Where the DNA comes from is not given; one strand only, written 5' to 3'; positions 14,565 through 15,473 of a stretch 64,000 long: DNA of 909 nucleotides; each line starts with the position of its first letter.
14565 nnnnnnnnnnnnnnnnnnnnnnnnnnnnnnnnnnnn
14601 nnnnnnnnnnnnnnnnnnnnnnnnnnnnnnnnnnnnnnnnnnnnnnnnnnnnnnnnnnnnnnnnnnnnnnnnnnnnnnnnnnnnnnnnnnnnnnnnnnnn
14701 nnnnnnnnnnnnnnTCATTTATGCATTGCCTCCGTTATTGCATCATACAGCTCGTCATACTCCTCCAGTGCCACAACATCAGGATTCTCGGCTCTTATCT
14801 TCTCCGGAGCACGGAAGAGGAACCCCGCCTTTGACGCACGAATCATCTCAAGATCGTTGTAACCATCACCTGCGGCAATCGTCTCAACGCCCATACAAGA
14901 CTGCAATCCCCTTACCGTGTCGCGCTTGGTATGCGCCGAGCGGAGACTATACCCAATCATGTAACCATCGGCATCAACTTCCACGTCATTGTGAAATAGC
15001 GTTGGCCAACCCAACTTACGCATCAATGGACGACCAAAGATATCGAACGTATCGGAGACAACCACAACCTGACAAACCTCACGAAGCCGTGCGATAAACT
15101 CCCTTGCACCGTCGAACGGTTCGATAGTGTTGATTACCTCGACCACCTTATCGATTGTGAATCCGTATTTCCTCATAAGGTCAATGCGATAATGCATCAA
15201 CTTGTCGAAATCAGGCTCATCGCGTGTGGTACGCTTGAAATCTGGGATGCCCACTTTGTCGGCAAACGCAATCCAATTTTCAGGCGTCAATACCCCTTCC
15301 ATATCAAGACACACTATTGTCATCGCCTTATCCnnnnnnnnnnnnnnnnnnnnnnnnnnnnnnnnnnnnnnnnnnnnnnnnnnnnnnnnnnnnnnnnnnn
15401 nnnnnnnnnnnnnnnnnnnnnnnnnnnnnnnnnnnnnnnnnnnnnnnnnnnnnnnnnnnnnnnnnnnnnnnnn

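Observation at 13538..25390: Teichoic-acid-like phospho-alcohol decoration toolkit with an unusual cytidylyltransferase-reductase fusion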

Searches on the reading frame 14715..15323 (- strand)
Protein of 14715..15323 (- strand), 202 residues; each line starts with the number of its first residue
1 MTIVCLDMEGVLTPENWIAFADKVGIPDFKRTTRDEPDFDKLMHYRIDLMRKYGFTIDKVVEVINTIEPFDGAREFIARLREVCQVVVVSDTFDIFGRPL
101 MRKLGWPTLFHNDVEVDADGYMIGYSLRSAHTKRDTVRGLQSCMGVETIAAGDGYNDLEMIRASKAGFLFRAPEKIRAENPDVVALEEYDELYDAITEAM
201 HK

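Call 4: search_protein_families(library=pfam, proteins=[window:14715-15323:-], max_evalue=0.01)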
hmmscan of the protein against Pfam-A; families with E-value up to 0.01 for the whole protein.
window:14715-15323:- (202 aa): 3 families
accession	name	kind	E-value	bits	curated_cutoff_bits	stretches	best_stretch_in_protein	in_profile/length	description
PF00702.32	Hydrolase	-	5.9e-10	40.3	26.4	1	33-163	44-189/191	haloacid dehalogenase-like hydrolase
PF12710.13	HAD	-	1e-07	33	27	1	58-162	71-189/189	haloacid dehalogenase-like hydrolase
PF08282.18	Hydrolase_3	-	0.0032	17.7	20.9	1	147-168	205-226/255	haloacid dehalogenase-like hydrolase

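Call 5: search_protein_families(library=ncbifam, proteins=[window:14715-15323:-], max_evalue=0.01)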
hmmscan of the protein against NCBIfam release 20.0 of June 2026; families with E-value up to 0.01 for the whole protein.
window:14715-15323:- (202 aa): 10 families
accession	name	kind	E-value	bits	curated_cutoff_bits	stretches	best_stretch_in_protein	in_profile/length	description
NF010109.0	PRK13582.1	equivalog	5.9e-74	248.2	133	1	1-201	1-200/205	bifunctional phosphoserine phosphatase/homoserine phosphotransferase ThrH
TIGR02137.1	HSK-PSP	equivalog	6.7e-60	202.1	223.4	1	1-198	1-197/203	bifunctional phosphoserine phosphatase/homoserine phosphotransferase ThrH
TIGR00338.1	serB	equivalog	2.6e-18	66.4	144.15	1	4-186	17-209/219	phosphoserine phosphatase SerB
TIGR01488.1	HAD-SF-IB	subfamily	7.6e-14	52.1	45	1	4-162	2-175/177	HAD-IB family phosphatase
NF008350.0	PRK11133.1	equivalog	1.6e-08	34.1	413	1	31-180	146-299/324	phosphoserine phosphatase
TIGR01491.1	HAD-SF-IB-PSPlk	hypoth_equivalog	2.4e-06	27.4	151.9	1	3-166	6-184/201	phosphoserine phosphatase-like hydrolase, archaeal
TIGR01489.1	DKMTPPase-SF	subfamily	5.2e-06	26.7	81.55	1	21-159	22-176/188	MtnX-like HAD-IB family phosphatase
TIGR00099.1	Cof-subfamily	subfamily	0.0017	18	137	1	147-170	206-229/256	Cof-type HAD-IIB family hydrolase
NF045966.1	YcsE_rel_Pase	equivalog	0.0022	17.5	220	1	130-196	189-259/265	YcsE-related riboflavin metabolism phosphatase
TIGR01494.1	ATPase_P-type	subfamily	0.0026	16.2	62.3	1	131-172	372-412/478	HAD-IC family P-type ATPase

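Call 15: find_homologous_proteins(query=window:14715-15323:-, max_evalue=0.00001)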
Query window:14715-15323:- (202 aa): 8000 proteins with E <= 0.00001 among 8000 candidates; the best 120 are listed.
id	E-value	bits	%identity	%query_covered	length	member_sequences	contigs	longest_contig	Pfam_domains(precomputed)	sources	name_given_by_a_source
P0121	9.6e-133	458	100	100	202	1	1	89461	PF00702.33,PF12710.14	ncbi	-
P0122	1.5e-126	438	94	100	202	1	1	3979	PF00702.33,PF12710.14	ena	-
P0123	1.5e-126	438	94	100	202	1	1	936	PF00702.33,PF12710.14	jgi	-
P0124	1.6e-126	438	94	100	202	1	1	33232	PF00702.33,PF12710.14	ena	-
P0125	2.1e-126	437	94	100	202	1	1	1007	PF00702.33,PF12710.14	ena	-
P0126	3.0e-126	437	95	100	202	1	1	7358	PF00702.33,PF12710.14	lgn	-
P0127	7.5e-126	435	93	100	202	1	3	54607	PF00702.33,PF12710.14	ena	-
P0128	8.3e-126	435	93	100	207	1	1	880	PF00702.33,PF12710.14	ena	-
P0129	1.0e-125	435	94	100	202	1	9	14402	PF00702.33,PF12710.14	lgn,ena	-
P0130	1.0e-125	435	94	100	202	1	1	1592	PF00702.33,PF12710.14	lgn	-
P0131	1.0e-125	435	94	100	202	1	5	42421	PF00702.33,PF12710.14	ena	-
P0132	1.1e-125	435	93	100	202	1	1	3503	PF00702.33,PF12710.14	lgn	-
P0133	1.4e-125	435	93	100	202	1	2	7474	PF00702.33,PF12710.14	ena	-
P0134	1.4e-125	434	92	100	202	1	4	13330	PF00702.33,PF12710.14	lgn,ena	-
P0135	1.4e-125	434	92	100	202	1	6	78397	PF00702.33,PF12710.14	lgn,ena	-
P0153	4.8e-125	433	93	100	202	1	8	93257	PF00702.33,PF12710.14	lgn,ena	-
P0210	2.5e-123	427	92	100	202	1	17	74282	PF00702.33,PF12710.14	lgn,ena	-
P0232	6.9e-122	422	92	99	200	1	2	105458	PF00702.33,PF12710.14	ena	-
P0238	1.1e-121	422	92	99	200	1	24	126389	PF00702.33,PF12710.14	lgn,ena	-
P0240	2.3e-121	421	91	100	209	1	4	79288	PF00702.33,PF12710.14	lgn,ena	-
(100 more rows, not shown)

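Call 32: find_encoding_contigs(protein=P0238, flank=8000, max_places=6)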
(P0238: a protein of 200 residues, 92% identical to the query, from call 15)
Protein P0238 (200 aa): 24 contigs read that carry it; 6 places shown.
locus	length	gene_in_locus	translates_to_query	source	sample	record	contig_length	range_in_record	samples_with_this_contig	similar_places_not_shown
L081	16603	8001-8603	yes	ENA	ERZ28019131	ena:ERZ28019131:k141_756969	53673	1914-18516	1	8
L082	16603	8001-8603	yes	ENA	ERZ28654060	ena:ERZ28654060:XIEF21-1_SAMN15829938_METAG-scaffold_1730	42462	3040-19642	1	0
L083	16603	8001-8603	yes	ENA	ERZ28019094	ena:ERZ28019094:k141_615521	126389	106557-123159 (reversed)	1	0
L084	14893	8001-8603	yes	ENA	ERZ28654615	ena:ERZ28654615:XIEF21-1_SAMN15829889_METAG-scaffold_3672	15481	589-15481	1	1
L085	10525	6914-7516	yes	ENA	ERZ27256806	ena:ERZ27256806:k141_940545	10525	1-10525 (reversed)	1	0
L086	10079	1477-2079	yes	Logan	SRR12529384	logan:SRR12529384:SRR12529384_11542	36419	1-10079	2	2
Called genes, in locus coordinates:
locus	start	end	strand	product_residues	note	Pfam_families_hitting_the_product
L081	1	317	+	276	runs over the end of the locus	-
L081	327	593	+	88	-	-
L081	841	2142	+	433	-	-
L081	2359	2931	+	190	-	-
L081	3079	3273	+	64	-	PF13450:NAD_binding_8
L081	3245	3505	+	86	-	-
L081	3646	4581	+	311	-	PF10137:CAP12-PCTIR_TIR, PF20300:prok_STING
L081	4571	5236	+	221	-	-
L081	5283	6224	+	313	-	PF26305:CD_NTase_C (weak)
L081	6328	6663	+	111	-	PF01370:Epimerase, PF16363:GDP_Man_Dehyd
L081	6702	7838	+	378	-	-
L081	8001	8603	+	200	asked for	PF00702:Hydrolase, PF12710:HAD (weak)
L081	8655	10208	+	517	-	-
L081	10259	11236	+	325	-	PF01757:Acyl_transf_3 (weak)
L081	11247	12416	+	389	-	PF13439:Glyco_transf_4, PF13477:Glyco_trans_4_2 (weak), PF13579:Glyco_trans_4_4 (weak), PF13692:Glyco_trans_1_4, PF00534:Glycos_transf_1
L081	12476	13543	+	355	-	PF01757:Acyl_transf_3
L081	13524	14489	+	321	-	-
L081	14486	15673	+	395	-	-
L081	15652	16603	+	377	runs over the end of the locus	PF02350:Epimerase_2, PF13439:Glyco_transf_4 (faint), PF13579:Glyco_trans_4_4 (faint)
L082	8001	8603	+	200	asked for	PF00702:Hydrolase, PF12710:HAD (weak)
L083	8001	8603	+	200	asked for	PF00702:Hydrolase, PF12710:HAD (weak)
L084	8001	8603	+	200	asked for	PF00702:Hydrolase, PF12710:HAD (weak)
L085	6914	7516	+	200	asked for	PF00702:Hydrolase, PF12710:HAD (weak)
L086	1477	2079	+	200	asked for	PF00702:Hydrolase, PF12710:HAD (weak)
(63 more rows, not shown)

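Call 34: find_encoding_contigs(protein=P0121, flank=3000, max_places=3)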
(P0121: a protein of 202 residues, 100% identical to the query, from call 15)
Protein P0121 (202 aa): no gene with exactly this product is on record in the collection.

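Call 35: find_encoding_contigs(protein=P0210, flank=6000, max_places=8)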
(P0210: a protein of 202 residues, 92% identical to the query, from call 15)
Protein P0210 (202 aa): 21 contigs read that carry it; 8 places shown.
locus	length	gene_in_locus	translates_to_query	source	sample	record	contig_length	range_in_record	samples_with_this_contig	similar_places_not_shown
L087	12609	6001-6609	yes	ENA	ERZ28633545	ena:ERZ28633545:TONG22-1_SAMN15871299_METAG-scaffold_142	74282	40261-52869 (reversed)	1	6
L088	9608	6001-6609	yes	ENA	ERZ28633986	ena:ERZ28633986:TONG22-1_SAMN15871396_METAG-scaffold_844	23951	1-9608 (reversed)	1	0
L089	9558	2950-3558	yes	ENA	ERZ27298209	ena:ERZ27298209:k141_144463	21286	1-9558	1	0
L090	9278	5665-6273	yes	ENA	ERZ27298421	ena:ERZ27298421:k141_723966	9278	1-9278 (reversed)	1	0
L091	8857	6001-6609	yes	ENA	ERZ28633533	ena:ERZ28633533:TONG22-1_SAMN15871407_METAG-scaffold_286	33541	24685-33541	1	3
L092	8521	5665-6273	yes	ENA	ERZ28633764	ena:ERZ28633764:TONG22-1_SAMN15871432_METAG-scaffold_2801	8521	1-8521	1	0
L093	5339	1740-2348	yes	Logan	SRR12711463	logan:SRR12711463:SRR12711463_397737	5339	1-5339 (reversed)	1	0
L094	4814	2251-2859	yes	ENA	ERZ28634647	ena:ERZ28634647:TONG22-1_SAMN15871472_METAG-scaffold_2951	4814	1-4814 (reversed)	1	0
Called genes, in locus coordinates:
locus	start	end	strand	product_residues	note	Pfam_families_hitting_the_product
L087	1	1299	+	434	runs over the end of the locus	-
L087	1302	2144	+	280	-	PF00535:Glycos_transf_2, PF10111:Glyco_tranf_2_2 (weak), PF13641:Glyco_tranf_2_3 (weak)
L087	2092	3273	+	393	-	PF00534:Glycos_transf_1, PF13692:Glyco_trans_1_4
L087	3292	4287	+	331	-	PF14305:ATPgrasp_TupA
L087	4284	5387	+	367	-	PF13439:Glyco_transf_4, PF13579:Glyco_trans_4_4, PF20706:GT4-conflict, PF00534:Glycos_transf_1, PF13692:Glyco_trans_1_4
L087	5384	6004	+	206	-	PF00132:Hexapep, PF14602:Hexapep_2 (weak)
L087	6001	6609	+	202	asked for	PF00702:Hydrolase, PF12710:HAD (weak)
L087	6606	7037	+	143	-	PF01467:CTP_transf_like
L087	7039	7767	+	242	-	PF04991:LicD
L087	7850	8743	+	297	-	PF00535:Glycos_transf_2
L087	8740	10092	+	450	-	PF03721:UDPG_MGDP_dh_N, PF00984:UDPG_MGDP_dh, PF03720:UDPG_MGDP_dh_C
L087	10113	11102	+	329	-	PF01073:3Beta_HSD (weak), PF01370:Epimerase, PF04321:RmlD_sub_bind (weak), PF07993:NAD_binding_4, PF16363:GDP_Man_Dehyd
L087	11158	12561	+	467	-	PF03062:MBOAT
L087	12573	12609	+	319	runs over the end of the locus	-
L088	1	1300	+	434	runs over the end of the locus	-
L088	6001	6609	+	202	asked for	PF00702:Hydrolase, PF12710:HAD (weak)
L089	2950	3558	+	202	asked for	PF00702:Hydrolase, PF12710:HAD (weak)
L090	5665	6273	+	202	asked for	PF00702:Hydrolase, PF12710:HAD (weak)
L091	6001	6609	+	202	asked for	PF00702:Hydrolase, PF12710:HAD (weak)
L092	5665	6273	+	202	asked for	PF00702:Hydrolase, PF12710:HAD (weak)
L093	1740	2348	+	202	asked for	PF00702:Hydrolase, PF12710:HAD (weak)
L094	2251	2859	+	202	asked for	PF00702:Hydrolase, PF12710:HAD (weak)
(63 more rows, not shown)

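Call 36: search_dna_similar(query=window:14715-15323:-, collection=plasmids, mode=protein, max_rows=25)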
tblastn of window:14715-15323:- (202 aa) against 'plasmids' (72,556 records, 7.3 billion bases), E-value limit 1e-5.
Records with a match: 16; places in all: 19; records where one place covers at least 80% of the query: 14.
Best place of each record, by identity: <60% 16.
By first word of the organism name: Acinetobacter 7; Klebsiella 2; [Eubacterium] 1; Lachnospira 1; Pusillibacter 1; Deefgea 1; Phocaeicola 1; Bacteroides 1; Parabacteroides 1.
By predicted mobility (MOB-suite, as given by PLSDB): non-mobilizable 12; conjugative 2; mobilizable 2.
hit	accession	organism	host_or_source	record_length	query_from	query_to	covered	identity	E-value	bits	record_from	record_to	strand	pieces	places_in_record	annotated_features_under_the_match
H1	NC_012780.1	[Eubacterium] eligens ATCC 27750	-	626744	1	200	99%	52.5%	4e-69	235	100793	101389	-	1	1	thrH: bifunctional phosphoserine phosphatase/homoserine phosphotransferase ...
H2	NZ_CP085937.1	Lachnospira eligens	-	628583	1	200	99%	52.5%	4e-69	235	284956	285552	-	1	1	thrH: bifunctional phosphoserine phosphatase/homoserine phosphotransferase ...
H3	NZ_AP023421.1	Pusillibacter faecalis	Homo sapiens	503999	1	189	94%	53.4%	5e-65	223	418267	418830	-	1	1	thrH: bifunctional phosphoserine phosphatase/homoserine phosphotransferase ...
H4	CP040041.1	Acinetobacter baumannii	Homo sapiens,blood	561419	1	196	97%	44.9%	1e-50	182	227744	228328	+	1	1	thrH: bifunctional phosphoserine phosphatase/homoserine phosphotransferase ...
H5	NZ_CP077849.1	Acinetobacter baumannii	Homo sapiens,Rectal swab_P28_BU14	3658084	1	196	97%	44.9%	1e-50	182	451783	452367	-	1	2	none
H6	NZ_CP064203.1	Acinetobacter baumannii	Homo sapiens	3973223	1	196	97%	44.9%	1e-50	182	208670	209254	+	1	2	none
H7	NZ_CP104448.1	Acinetobacter baumannii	Homo sapiens,sputum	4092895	1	196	97%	44.9%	1e-50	182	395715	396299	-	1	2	none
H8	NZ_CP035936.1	Acinetobacter cumulans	Pure Culture,Sewage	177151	1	199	99%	44.2%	2e-50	181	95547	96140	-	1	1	thrH: bifunctional phosphoserine phosphatase/homoserine phosphotransferase ...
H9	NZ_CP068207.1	Acinetobacter johnsonii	-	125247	1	196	97%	43.9%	2e-49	178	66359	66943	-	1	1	thrH: bifunctional phosphoserine phosphatase/homoserine phosphotransferase ...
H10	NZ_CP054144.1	Deefgea piscis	Odontobutis platycephala,Mono-bacterial ...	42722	1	194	96%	42.8%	5e-41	154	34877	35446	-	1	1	thrH: bifunctional phosphoserine phosphatase/homoserine phosphotransferase ... | FAD/NAD(P)-binding domain-containing protein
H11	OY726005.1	Phocaeicola massiliensis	-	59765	3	178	87%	26.5%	4e-7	57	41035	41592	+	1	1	record has no annotation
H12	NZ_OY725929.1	Bacteroides finegoldii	-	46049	3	178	87%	25.9%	1e-5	52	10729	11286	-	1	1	serB: phosphoserine phosphatase SerB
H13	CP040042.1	Acinetobacter baumannii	Homo sapiens,blood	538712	3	177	87%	25.9%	7e-6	53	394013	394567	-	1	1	serB: phosphoserine phosphatase SerB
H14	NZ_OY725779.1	Parabacteroides distasonis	-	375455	3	178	87%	24.9%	7e-6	53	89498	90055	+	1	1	serB: phosphoserine phosphatase SerB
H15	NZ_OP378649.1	Klebsiella pneumoniae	-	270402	30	179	74%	27.4%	3e-6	54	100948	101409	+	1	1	serB: phosphoserine phosphatase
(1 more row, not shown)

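Call 38: get_annotated_region(hit=H1, flank=12000)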
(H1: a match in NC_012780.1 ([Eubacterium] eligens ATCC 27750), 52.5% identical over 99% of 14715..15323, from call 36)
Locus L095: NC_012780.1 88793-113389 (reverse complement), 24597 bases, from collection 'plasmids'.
description: [Eubacterium] eligens ATCC 27750 plasmid unnamed, complete sequence
organism: [Eubacterium] eligens ATCC 27750 (NCBI taxid 515620)
taxonomy: Bacteria; Bacillota; Clostridia; Lachnospirales; Lachnospiraceae; Lachnospira; Lachnospira eligens; [Eubacterium] eligens ATCC 27750
host: -; source: -; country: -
typing (MOB-suite, as given by PLSDB): non-mobilizable; replicon rep_cluster_238
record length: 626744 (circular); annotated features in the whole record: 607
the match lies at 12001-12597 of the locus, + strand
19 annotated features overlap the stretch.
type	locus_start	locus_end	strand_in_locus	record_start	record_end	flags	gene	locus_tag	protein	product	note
CDS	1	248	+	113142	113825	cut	queC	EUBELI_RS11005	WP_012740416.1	7-cyano-7-deazaguanine synthase QueC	GO:0008616 - queuosine biosynthetic process [Evidence IEA]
CDS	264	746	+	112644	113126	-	queF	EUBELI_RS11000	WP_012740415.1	preQ(1) synthase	-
CDS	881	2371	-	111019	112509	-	glpK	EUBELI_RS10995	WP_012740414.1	glycerol kinase GlpK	GO:0006071 - glycerol metabolic process [Evidence IEA]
CDS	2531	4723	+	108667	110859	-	-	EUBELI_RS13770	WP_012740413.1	GGDEF domain-containing phosphodiesterase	-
CDS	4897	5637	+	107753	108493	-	sufC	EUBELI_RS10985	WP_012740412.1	Fe-S cluster assembly ATPase SufC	GO:0016226 - iron-sulfur cluster assembly [Evidence IEA]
CDS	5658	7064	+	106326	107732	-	sufB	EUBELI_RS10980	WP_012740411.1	Fe-S cluster assembly protein SufB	GO:0016226 - iron-sulfur cluster assembly [Evidence IEA]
CDS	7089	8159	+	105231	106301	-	-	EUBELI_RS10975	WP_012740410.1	SufD family Fe-S cluster assembly protein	-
CDS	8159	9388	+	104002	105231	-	-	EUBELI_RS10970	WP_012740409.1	cysteine desulfurase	GO:0006534 - cysteine metabolic process [Evidence IEA]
CDS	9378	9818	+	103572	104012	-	-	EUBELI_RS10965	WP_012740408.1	Fe-S cluster assembly sulfur transfer protein SufU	GO:0016226 - iron-sulfur cluster assembly [Evidence IEA]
CDS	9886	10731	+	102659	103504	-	-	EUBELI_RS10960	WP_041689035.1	DUF3737 family protein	-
CDS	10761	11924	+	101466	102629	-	-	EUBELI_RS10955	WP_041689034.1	MalY/PatB family protein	GO:0009086 - methionine biosynthetic process [Evidence IEA]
CDS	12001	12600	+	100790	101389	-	thrH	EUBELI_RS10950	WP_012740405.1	bifunctional phosphoserine phosphatase/homoserine phosphotransferase ThrH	-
CDS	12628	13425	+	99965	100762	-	-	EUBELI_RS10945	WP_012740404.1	GTP pyrophosphokinase family protein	GO:0015969 - guanosine tetraphosphate metabolic process [Evidence IEA]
CDS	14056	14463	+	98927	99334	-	-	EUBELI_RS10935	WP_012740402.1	hypothetical protein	-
CDS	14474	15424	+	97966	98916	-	-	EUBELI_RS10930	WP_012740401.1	DNA/RNA non-specific endonuclease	-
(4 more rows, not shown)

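Call 39: get_annotated_region(hit=H3, flank=8000)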
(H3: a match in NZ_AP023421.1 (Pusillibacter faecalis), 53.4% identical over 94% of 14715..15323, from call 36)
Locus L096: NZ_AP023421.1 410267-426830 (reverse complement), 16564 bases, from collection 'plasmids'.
description: Pusillibacter faecalis strain MM59 plasmid pMM59_01
organism: Pusillibacter faecalis (NCBI taxid 2714358)
taxonomy: Bacteria; Bacillota; Clostridia; Eubacteriales; Oscillospiraceae; Pusillibacter; Pusillibacter faecalis
host: -; source: Homo sapiens; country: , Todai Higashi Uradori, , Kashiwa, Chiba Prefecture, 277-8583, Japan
typing (MOB-suite, as given by PLSDB): conjugative; relaxase MOBQ,MOBV; mating-pair formation MPF_T
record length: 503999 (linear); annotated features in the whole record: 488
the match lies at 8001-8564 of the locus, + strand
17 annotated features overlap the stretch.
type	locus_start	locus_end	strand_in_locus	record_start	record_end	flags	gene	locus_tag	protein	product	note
CDS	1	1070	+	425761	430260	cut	-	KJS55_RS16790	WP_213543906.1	S-layer homology domain-containing protein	-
CDS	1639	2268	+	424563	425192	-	-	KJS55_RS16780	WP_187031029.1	redox-sensing transcriptional repressor Rex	GO:0045892 - negative regulation of DNA-templated transcription [Evidence IEA]; GO:0051775 - response to redox state ...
CDS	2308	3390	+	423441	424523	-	-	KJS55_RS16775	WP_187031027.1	S-layer homology domain-containing protein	-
CDS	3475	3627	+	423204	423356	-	-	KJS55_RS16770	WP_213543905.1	hypothetical protein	-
CDS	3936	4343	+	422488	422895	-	-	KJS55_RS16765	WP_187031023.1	ribonuclease III domain-containing protein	GO:0006396 - RNA processing [Evidence IEA]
CDS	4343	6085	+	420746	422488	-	-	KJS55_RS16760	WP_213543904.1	NFACT RNA binding domain-containing protein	-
CDS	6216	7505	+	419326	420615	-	-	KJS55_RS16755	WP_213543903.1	cation:proton antiporter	GO:0006812 - monoatomic cation transport [Evidence IEA]; GO:1902600 - proton transmembrane transport [Evidence IEA]; ...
CDS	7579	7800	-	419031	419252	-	-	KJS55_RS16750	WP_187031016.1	DUF378 domain-containing protein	-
CDS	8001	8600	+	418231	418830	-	thrH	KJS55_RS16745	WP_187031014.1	bifunctional phosphoserine phosphatase/homoserine phosphotransferase ThrH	-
CDS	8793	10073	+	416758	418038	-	-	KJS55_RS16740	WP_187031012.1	DUF1015 domain-containing protein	-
CDS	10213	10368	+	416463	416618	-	-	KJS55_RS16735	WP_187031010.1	hypothetical protein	-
CDS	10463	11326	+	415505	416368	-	ispE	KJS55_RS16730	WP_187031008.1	4-(cytidine 5'-diphospho)-2-C-methyl-D-erythritol kinase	GO:0016114 - terpenoid biosynthetic process [Evidence IEA]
CDS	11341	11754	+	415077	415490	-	-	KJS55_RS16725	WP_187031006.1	EamA family transporter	-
CDS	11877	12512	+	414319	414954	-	spoIIR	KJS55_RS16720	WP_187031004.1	stage II sporulation protein R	GO:0030436 - asexual sporulation [Evidence IEA]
CDS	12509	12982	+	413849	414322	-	-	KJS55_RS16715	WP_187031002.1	VOC family protein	-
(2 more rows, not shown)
